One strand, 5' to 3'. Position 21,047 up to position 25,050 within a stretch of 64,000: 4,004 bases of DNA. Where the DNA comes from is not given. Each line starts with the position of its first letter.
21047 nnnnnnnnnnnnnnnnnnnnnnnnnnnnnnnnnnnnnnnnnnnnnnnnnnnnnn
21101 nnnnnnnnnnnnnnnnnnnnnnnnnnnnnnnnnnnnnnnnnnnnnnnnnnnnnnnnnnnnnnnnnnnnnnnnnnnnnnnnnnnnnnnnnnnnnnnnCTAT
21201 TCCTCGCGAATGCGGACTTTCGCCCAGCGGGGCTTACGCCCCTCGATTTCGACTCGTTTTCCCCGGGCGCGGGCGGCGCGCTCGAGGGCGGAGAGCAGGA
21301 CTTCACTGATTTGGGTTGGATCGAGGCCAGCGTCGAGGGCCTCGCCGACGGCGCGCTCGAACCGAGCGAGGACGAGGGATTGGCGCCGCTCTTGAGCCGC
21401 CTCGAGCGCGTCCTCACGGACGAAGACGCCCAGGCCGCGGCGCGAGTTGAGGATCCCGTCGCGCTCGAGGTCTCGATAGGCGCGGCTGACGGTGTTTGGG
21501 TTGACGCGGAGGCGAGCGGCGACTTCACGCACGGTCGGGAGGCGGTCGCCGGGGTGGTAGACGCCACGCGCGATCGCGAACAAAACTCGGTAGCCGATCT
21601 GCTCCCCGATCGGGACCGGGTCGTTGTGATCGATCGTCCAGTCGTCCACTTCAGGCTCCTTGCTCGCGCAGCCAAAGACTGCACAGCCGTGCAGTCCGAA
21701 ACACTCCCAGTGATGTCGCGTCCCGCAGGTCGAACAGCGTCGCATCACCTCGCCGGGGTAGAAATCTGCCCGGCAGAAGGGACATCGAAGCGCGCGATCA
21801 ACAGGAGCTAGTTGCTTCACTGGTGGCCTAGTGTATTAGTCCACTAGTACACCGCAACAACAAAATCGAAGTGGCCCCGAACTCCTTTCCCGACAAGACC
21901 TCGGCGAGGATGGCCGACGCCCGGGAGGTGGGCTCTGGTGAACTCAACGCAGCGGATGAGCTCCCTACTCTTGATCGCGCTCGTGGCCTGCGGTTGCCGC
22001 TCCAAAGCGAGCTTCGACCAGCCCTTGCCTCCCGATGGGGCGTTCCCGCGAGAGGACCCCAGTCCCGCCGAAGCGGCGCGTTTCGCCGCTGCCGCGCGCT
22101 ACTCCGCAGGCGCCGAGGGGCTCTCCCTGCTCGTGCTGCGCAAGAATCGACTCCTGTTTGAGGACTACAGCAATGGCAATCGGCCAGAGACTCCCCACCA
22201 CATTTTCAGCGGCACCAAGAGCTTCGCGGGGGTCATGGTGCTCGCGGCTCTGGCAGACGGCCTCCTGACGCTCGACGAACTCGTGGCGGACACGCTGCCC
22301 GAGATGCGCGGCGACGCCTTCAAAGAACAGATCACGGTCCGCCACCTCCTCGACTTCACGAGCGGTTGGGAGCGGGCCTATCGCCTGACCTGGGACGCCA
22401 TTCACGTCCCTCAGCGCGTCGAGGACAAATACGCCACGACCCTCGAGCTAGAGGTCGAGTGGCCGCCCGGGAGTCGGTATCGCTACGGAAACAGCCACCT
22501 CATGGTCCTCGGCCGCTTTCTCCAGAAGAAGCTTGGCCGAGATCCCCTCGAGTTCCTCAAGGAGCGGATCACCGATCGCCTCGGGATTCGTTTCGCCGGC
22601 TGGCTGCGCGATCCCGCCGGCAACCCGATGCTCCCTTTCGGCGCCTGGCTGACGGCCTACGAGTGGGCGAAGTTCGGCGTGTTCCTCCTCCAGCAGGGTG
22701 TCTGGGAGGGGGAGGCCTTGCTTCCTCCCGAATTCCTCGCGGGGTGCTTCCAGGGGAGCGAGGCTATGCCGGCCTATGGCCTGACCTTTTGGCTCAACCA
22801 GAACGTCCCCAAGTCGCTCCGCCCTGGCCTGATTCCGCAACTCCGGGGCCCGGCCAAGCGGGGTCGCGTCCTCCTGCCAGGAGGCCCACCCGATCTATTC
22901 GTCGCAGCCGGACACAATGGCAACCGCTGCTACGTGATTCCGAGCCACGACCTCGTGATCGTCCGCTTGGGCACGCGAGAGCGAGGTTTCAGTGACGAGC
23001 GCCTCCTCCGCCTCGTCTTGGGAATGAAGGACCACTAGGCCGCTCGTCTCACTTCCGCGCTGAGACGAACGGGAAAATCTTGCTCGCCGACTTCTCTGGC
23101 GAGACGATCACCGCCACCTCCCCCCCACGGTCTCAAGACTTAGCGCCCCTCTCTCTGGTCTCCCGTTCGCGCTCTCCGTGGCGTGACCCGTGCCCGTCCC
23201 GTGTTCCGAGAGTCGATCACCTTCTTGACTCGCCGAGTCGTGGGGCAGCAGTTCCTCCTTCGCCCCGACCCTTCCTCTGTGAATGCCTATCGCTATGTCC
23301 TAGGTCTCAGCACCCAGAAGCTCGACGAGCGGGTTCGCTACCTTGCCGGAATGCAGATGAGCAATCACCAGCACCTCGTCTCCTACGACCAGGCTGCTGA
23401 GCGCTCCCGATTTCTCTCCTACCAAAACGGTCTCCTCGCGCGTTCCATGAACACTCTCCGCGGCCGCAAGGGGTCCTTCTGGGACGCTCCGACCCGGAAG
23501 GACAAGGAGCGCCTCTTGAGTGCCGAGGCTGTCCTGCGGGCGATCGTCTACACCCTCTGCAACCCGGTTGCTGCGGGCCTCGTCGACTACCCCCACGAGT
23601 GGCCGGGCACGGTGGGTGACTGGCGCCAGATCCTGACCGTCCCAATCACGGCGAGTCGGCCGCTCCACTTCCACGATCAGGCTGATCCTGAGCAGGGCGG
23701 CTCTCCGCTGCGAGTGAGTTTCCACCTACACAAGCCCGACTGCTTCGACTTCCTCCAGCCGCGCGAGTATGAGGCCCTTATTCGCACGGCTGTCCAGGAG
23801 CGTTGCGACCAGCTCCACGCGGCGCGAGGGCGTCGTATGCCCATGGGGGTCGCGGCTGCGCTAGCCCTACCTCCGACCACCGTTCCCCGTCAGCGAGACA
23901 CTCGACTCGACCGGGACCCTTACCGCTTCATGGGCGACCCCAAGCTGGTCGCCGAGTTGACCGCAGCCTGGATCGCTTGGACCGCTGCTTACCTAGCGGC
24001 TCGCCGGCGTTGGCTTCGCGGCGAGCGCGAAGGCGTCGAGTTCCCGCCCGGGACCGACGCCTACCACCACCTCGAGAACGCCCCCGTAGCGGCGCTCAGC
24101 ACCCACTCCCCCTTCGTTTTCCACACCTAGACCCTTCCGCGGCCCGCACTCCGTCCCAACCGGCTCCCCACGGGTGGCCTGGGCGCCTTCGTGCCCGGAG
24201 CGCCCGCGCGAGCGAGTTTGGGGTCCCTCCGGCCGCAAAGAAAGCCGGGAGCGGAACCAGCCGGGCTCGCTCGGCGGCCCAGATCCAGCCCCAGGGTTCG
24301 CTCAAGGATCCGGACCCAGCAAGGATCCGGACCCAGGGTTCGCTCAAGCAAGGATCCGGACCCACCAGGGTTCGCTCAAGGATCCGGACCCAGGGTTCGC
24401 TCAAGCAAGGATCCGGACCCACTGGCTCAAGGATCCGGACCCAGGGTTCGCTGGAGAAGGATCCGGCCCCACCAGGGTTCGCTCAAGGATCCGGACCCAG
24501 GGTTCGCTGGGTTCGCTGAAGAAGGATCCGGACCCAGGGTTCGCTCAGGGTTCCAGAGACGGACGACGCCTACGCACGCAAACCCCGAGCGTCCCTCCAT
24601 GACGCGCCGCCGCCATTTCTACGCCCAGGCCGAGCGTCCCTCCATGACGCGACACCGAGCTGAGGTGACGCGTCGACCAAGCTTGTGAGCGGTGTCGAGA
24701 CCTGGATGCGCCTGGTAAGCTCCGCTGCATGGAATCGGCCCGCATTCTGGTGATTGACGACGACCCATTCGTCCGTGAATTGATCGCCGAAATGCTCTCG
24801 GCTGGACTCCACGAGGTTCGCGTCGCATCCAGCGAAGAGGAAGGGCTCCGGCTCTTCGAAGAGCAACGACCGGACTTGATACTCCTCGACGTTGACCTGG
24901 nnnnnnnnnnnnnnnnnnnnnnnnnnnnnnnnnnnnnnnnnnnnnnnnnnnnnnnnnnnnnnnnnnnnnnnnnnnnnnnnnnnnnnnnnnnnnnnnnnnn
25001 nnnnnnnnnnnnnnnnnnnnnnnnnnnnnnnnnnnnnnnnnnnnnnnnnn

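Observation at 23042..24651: RAYT/IS200-like Y1 transposase gene with a REP-like tandem hairpin array and flanking hairpin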

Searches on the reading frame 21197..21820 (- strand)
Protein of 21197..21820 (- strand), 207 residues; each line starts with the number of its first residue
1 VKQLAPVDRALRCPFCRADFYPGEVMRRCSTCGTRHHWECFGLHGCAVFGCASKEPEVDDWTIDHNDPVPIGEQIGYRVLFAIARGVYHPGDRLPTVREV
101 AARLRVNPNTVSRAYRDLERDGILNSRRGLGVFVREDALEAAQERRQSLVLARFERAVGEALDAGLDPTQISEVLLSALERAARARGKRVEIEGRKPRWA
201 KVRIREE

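Call 66: search_protein_families(library=pfam, proteins=[window:21197-21820:-], max_evalue=0.001)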
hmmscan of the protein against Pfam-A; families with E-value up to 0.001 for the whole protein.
window:21197-21820:- (207 aa): 7 families
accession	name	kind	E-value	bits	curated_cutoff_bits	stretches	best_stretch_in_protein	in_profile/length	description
PF00392.27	GntR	-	2.7e-15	56.2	27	1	73-134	3-64/64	Bacterial regulatory proteins, gntR family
PF02082.26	Rrf2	-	1.9e-05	25.3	30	1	89-130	18-59/132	Iron-dependent Transcriptional regulator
PF13545.12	HTH_Crp_2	-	5.9e-05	23.4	27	1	96-140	24-68/70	Crp-like helix-turn-helix domain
PF14446.12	Prok-RING_1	-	0.00025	21.4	29.1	1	12-45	6-39/54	Prokaryotic RING finger family 1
PF13384.12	HTH_23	-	0.0003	21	24.6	0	96-123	19-46/50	Homeodomain-like domain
PF13412.12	HTH_24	-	0.00042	20.3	21.9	1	96-124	19-47/48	Winged helix-turn-helix DNA-binding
PF12802.13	MarR_2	-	0.00094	19.7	27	0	77-124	8-50/61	MarR family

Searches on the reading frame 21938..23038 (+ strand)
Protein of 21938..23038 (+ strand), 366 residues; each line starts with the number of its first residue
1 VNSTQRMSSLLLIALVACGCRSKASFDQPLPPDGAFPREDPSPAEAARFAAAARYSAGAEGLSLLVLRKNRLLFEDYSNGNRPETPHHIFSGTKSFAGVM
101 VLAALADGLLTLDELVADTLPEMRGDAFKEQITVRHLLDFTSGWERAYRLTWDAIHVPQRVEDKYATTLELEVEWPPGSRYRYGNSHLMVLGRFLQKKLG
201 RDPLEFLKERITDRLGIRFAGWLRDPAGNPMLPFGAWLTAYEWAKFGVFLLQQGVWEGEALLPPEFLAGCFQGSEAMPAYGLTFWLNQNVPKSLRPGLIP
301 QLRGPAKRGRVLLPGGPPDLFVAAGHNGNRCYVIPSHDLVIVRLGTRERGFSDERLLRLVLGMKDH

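Call 66: search_protein_families(library=pfam, proteins=[window:21938-23038:+], max_evalue=0.001)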
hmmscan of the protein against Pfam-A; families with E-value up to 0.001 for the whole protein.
window:21938-23038:+ (366 aa): 1 family
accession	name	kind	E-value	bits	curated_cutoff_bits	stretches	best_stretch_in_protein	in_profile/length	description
PF00144.29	Beta-lactamase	-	1.8e-30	106.7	27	1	54-355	9-319/329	Beta-lactamase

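Call 96: find_homologous_proteins(query=window:21938-23038:+, max_evalue=1e-40)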
Query window:21938-23038:+ (366 aa): 233 proteins with E <= 1e-40 among 8000 candidates; the best 120 are listed.
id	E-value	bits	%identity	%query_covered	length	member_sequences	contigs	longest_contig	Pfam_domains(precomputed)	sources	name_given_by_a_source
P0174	1.2e-245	833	100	98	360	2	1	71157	PF00144.30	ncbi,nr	ncbi:MAG: beta-lactamase family protein [Planctomycetes bacterium]|nr:beta-lactamase family protein 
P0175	9.0e-175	599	70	96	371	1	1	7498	PF00144.30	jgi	jgi:CubicO group peptidase (beta-lactamase class C family)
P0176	5.7e-163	561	70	90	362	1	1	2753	PF00144.30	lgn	-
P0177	1.7e-160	552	69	95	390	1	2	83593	PF00144.30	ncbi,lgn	ncbi:MAG: serine hydrolase domain-containing protein [Planctomycetota bacterium]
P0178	5.4e-121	422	56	94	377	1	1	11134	PF00144.30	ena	-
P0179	3.5e-117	410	54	98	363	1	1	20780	PF00144.30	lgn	-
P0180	4.2e-117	410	53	94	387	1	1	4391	PF00144.30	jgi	jgi:CubicO group peptidase (beta-lactamase class C family)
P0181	6.1e-116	406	52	93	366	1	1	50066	PF00144.30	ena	-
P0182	8.9e-114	399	53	96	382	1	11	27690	PF00144.30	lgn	-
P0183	3.0e-112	394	52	95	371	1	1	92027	PF00144.30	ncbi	-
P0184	1.1e-111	392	51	94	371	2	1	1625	PF00144.30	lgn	-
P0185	1.9e-111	391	51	97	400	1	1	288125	PF00144.30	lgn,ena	-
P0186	1.5e-108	381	50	96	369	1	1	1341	PF00144.30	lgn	-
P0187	4.4e-105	370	52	96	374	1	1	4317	PF00144.30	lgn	-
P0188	3.4e-104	367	52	94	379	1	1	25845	PF00144.30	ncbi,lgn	-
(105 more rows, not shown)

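Call 97: find_encoding_contigs(protein=P0177, flank=6000, max_places=2)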
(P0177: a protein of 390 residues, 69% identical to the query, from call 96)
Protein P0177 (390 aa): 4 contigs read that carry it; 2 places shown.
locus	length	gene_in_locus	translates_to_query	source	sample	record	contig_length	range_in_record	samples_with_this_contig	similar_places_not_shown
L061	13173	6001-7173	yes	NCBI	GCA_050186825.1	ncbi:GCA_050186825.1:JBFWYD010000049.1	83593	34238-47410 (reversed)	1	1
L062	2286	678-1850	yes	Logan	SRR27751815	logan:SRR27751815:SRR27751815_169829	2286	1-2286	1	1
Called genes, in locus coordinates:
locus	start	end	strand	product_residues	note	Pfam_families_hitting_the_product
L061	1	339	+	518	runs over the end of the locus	PF01025:GrpE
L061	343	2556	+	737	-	-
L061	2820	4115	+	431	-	-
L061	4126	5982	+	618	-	PF16697:Yop-YscD_cpl, PF00498:FHA, PF01590:GAF, PF13185:GAF_2, PF13492:GAF_3, PF00512:HisKA, PF02518:HATPase_c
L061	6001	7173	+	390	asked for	PF00144:Beta-lactamase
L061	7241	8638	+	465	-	PF02844:GARS_N (weak)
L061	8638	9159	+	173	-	PF05638:T6SS_HCP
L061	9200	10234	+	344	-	-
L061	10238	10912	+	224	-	-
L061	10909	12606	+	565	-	PF00069:Pkinase, PF01636:APH (faint), PF07714:PK_Tyr_Ser-Thr, PF03109:ABC1 (weak)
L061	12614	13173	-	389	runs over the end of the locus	PF00069:Pkinase, PF07714:PK_Tyr_Ser-Thr, PF03109:ABC1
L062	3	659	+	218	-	?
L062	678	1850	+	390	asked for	PF00144:Beta-lactamase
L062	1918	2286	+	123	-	?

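Call 98: find_encoding_contigs(protein=P0175, flank=6000, max_places=2)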
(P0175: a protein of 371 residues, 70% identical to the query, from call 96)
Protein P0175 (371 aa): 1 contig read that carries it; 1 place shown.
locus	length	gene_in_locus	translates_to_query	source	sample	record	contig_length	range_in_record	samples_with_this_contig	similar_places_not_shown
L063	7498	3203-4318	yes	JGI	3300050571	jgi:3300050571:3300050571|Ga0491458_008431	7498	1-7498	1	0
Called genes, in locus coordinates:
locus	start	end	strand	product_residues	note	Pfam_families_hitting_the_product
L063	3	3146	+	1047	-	?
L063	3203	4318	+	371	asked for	PF00144:Beta-lactamase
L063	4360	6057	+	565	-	PF00520:Ion_trans, PF02254:TrkA_N, PF22614:Slo-like_RCK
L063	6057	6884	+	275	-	PF02811:PHP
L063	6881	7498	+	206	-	?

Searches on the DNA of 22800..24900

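Call 40: search_rna_families(source=window, start=22800, end=24900, threshold=evalue, max_evalue=1)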
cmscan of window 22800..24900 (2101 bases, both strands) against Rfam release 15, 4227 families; matches with E-value up to 1: 0.
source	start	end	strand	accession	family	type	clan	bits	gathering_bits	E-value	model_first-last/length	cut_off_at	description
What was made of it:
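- Tried and rejected: Rfam scan of 22800-24900 at E <= 1: nothing (call 40).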
